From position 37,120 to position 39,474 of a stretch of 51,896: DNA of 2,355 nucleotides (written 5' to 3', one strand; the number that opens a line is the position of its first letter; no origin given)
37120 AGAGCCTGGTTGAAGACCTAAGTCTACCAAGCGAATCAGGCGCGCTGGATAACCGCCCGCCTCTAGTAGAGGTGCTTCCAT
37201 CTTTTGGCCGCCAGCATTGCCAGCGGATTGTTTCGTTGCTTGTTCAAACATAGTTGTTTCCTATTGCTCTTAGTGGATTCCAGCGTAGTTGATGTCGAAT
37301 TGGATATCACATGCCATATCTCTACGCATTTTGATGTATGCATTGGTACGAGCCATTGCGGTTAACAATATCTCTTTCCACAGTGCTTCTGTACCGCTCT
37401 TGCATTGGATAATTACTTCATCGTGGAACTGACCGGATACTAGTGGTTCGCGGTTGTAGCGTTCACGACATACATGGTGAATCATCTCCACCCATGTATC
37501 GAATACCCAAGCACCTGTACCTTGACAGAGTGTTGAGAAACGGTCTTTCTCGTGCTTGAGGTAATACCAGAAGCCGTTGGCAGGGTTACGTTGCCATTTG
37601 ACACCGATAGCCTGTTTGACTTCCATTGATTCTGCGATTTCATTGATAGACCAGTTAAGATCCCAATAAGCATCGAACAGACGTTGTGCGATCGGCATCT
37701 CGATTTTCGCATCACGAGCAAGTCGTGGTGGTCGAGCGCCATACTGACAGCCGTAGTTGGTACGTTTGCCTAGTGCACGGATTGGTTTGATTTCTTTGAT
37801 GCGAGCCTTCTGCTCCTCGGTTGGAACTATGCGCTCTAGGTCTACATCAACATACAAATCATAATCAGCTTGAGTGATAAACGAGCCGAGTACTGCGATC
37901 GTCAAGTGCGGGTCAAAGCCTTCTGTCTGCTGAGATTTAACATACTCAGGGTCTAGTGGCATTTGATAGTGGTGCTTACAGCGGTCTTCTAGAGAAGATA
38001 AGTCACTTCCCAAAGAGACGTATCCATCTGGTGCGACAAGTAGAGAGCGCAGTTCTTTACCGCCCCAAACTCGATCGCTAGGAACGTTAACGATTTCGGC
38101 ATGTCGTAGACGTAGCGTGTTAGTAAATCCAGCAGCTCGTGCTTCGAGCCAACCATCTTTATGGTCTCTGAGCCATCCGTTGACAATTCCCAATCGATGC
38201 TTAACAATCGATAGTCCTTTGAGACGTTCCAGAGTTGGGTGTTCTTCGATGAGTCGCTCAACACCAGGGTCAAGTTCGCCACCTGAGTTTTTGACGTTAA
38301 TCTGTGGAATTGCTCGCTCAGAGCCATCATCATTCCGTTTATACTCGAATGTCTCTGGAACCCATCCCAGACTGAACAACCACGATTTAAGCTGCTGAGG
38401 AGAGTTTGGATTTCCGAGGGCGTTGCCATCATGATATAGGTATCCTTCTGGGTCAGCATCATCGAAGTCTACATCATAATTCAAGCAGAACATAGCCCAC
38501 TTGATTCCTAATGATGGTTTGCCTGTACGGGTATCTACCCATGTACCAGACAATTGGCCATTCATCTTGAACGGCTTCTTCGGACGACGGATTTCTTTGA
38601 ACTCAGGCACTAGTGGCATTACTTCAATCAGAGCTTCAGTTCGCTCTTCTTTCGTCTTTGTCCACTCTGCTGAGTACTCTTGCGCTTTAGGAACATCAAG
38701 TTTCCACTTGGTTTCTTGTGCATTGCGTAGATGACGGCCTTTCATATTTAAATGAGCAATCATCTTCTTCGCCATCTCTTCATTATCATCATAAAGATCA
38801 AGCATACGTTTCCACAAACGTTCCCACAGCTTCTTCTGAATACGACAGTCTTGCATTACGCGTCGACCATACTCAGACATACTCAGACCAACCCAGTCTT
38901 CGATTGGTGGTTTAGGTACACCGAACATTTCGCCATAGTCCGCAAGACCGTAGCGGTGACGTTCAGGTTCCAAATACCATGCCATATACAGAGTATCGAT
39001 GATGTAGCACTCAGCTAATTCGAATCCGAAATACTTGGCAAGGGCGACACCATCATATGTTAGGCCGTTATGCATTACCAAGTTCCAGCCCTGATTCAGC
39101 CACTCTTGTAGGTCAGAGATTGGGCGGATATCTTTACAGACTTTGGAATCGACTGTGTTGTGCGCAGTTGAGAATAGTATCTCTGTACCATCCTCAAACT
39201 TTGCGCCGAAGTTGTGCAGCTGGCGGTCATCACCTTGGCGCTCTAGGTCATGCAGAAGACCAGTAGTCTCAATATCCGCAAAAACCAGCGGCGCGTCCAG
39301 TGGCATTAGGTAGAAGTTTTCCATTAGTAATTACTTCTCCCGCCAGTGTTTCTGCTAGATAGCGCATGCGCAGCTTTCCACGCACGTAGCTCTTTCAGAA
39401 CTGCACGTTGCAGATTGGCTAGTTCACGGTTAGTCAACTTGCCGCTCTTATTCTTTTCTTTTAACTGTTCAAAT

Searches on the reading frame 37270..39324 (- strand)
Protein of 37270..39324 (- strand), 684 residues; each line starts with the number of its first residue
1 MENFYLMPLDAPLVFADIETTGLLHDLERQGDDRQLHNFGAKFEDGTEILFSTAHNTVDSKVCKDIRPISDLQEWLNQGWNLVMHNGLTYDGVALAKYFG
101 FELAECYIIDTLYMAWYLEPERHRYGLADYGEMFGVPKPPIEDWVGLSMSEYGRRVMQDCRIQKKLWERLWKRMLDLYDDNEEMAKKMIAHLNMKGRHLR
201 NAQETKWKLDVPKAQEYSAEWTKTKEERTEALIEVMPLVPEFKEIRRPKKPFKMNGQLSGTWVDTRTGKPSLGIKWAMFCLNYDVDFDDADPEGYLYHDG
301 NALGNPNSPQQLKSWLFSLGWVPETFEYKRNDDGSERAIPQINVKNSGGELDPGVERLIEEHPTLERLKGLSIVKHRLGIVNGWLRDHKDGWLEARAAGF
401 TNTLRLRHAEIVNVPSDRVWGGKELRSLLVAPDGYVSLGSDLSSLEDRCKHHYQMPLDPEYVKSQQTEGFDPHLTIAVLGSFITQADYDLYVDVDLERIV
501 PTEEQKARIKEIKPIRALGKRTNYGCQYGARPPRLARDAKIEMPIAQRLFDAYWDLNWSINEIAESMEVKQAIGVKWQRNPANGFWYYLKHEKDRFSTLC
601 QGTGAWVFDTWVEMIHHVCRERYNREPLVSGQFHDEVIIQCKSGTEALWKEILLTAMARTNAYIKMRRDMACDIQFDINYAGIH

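Call 13: search_protein_families(library=phrogs, proteins=[window:37270-39324:-], max_evalue=0.00001)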
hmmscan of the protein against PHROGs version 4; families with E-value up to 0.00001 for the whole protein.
window:37270-39324:- (684 aa): 4 families
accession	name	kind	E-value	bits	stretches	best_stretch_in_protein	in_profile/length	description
phrog_17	-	DNA, RNA and nucleotide metabolism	9.3e-93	313.1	1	10-682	669-1232/1445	DNA polymerase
phrog_23226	-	DNA, RNA and nucleotide metabolism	1.6e-09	37.8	1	408-563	312-466/611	DNA polymerase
phrog_15971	-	DNA, RNA and nucleotide metabolism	4.5e-07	30.4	0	303-455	47-184/376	DNA polymerase I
phrog_2573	-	DNA, RNA and nucleotide metabolism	2.2e-06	28.1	0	441-667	23-255/336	DNA polymerase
